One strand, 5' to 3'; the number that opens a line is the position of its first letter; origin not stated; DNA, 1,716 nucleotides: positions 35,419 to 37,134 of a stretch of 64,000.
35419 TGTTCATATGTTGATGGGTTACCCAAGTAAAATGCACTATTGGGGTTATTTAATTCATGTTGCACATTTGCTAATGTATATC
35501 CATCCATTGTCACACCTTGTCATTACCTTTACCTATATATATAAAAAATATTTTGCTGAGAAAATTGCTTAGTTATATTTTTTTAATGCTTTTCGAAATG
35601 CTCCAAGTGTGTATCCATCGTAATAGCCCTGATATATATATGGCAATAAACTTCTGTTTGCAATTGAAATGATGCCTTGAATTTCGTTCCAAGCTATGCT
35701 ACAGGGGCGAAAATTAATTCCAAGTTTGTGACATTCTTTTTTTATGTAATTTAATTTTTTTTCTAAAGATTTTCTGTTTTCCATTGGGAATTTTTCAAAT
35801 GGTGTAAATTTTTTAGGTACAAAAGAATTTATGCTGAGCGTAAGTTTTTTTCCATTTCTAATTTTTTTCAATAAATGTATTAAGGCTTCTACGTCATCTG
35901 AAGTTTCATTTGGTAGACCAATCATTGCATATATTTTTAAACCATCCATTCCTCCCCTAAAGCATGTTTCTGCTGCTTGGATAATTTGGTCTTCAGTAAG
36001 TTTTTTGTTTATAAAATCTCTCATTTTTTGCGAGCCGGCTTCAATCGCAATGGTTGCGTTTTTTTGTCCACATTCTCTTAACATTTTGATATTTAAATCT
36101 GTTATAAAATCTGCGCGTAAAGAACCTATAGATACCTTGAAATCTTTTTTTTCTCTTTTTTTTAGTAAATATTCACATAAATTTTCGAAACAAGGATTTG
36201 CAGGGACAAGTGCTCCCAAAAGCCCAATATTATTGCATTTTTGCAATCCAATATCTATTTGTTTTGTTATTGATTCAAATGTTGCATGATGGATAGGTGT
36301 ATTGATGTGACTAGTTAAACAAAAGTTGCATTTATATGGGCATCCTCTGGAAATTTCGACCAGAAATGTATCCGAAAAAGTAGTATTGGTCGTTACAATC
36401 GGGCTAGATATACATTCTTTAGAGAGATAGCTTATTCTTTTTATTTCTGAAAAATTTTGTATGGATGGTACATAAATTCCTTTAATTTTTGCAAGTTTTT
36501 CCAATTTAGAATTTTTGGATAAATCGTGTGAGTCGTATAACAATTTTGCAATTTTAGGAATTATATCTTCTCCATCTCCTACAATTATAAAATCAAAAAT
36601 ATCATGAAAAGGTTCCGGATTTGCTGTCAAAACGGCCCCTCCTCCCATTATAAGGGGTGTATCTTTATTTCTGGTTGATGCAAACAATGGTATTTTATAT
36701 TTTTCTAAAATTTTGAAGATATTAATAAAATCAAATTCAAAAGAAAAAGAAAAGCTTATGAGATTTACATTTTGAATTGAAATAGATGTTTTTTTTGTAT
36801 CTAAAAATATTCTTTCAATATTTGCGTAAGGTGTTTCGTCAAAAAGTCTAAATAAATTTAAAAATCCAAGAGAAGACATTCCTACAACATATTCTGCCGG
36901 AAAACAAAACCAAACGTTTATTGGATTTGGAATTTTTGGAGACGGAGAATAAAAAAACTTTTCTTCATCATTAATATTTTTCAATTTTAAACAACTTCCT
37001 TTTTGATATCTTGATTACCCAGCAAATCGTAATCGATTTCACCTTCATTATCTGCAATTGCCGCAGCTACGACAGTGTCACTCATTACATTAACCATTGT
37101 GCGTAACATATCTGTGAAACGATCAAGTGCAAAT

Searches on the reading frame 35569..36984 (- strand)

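Call 67: search_protein_families(library=pfam, proteins=[window:35569-36984:-], max_evalue=0.00001)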
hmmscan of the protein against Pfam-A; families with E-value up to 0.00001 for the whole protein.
window:35569-36984:- (471 aa): 2 families
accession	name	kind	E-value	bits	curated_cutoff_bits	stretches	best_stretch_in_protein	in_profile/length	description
PF19864.5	Radical_SAM_N2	-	1.4e-29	102.9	29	1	60-173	37-151/151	Radical SAM proteins, N-terminal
PF04055.27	Radical_SAM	-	1.7e-19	71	29.5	1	209-372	1-166/166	Radical SAM superfamily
